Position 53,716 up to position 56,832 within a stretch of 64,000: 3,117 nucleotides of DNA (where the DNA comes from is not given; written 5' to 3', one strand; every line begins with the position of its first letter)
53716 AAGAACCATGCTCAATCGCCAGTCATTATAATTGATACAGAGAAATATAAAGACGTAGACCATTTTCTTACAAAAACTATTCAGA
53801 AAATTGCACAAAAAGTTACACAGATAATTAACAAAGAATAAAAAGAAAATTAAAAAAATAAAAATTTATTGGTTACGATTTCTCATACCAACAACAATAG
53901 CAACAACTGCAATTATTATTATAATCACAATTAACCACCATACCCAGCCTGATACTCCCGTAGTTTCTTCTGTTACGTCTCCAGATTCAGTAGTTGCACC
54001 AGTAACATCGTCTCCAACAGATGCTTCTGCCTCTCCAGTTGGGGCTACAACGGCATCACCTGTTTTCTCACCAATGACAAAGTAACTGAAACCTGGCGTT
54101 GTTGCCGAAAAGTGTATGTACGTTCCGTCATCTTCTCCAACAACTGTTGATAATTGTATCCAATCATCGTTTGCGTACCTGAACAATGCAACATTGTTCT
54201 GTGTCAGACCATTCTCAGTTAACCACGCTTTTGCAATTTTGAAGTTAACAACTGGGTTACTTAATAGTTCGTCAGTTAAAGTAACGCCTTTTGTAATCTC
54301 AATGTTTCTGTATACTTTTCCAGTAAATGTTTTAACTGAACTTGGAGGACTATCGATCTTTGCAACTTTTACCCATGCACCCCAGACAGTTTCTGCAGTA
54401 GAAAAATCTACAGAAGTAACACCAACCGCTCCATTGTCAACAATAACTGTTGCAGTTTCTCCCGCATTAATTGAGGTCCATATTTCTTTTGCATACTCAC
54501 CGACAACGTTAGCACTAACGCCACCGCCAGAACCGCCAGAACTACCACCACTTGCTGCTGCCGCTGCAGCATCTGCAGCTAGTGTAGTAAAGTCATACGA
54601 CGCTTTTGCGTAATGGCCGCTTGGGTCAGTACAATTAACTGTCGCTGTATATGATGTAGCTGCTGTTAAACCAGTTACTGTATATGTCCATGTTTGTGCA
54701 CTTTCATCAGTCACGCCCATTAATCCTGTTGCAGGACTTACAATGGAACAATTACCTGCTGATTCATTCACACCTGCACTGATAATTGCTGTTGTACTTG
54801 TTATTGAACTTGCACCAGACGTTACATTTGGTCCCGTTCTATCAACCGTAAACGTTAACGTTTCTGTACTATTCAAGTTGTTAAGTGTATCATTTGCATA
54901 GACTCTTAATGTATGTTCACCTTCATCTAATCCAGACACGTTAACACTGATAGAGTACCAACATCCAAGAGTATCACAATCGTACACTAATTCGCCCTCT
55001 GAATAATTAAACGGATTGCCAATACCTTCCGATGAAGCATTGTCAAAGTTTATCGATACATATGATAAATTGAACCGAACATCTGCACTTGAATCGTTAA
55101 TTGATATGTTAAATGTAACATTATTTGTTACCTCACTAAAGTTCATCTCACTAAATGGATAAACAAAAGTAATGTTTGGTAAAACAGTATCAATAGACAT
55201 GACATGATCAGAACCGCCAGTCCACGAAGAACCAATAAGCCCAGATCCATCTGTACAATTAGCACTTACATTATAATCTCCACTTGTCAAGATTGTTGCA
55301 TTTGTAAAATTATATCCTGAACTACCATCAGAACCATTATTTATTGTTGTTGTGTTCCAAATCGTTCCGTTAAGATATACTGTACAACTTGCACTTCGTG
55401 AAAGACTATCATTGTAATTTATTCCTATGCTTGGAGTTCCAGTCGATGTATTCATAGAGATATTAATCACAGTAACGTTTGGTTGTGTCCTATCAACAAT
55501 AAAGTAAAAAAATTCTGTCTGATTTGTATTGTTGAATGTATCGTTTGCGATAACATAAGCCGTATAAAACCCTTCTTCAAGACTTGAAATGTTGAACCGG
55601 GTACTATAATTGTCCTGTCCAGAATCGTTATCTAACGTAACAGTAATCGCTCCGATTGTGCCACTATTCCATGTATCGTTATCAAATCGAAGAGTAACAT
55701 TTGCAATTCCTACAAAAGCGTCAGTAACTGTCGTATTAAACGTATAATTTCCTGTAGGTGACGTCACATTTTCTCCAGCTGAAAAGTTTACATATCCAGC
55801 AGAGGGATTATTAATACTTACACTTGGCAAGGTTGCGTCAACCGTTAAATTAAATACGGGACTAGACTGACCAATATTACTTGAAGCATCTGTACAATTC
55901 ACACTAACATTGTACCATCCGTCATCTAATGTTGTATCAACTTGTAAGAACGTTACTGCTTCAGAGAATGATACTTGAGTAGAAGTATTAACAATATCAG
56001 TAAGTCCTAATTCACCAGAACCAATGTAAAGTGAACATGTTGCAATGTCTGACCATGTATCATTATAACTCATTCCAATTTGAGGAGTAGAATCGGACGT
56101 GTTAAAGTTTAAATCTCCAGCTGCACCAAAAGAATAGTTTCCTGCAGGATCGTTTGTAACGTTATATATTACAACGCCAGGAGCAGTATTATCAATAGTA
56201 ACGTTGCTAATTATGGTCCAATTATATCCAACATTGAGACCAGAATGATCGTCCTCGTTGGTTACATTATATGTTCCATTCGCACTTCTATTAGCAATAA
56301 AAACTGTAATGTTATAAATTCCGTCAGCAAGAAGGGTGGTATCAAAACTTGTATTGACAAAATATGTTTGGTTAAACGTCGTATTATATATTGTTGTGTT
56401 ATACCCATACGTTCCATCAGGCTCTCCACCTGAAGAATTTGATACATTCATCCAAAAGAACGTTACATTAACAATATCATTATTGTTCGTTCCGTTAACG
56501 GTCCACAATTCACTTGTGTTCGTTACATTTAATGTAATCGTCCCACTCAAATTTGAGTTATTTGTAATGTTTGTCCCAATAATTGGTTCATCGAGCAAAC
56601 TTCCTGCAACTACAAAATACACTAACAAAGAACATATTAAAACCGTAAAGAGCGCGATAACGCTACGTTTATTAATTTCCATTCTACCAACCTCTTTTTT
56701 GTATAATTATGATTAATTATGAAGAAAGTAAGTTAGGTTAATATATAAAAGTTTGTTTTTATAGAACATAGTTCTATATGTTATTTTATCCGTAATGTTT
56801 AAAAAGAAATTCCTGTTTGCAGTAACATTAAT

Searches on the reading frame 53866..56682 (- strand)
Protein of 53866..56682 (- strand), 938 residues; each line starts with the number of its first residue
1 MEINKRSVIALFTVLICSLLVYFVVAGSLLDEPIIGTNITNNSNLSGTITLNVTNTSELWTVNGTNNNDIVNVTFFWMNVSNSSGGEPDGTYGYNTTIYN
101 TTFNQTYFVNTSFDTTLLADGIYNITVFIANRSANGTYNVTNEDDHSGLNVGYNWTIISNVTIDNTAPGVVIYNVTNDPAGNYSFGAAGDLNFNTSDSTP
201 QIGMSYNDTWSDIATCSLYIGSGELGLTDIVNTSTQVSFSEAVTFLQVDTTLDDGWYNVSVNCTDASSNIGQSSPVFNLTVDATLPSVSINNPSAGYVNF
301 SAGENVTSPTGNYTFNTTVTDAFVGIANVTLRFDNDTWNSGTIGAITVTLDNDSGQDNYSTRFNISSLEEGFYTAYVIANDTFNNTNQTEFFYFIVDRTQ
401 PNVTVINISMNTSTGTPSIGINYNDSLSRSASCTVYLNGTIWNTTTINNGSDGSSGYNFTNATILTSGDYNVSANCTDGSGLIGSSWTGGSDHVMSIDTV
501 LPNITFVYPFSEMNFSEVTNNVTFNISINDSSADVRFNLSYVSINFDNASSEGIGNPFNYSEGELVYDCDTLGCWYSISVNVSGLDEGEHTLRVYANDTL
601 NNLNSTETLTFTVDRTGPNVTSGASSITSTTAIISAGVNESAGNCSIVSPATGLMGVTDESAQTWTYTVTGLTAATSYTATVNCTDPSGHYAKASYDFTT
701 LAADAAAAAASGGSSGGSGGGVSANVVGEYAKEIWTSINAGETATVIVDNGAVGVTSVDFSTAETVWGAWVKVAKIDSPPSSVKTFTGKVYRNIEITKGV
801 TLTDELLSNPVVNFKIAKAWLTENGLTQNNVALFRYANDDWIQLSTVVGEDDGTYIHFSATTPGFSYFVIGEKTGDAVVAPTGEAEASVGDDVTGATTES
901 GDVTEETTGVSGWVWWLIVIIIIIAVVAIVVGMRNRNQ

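Call 11: search_protein_families(library=pfam, proteins=[window:53866-56682:-])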
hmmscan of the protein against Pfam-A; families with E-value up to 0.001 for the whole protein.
window:53866-56682:- (938 aa): 2 families
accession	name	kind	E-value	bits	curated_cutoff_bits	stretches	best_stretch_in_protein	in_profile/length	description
PF13750.12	Big_3_3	-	8.4e-14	52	27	1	358-411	2-55/157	Bacterial Ig-like domain (group 3)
PF19077.6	Big_13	-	1.5e-12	48.3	27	0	241-282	61-101/102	Bacterial Ig-like domain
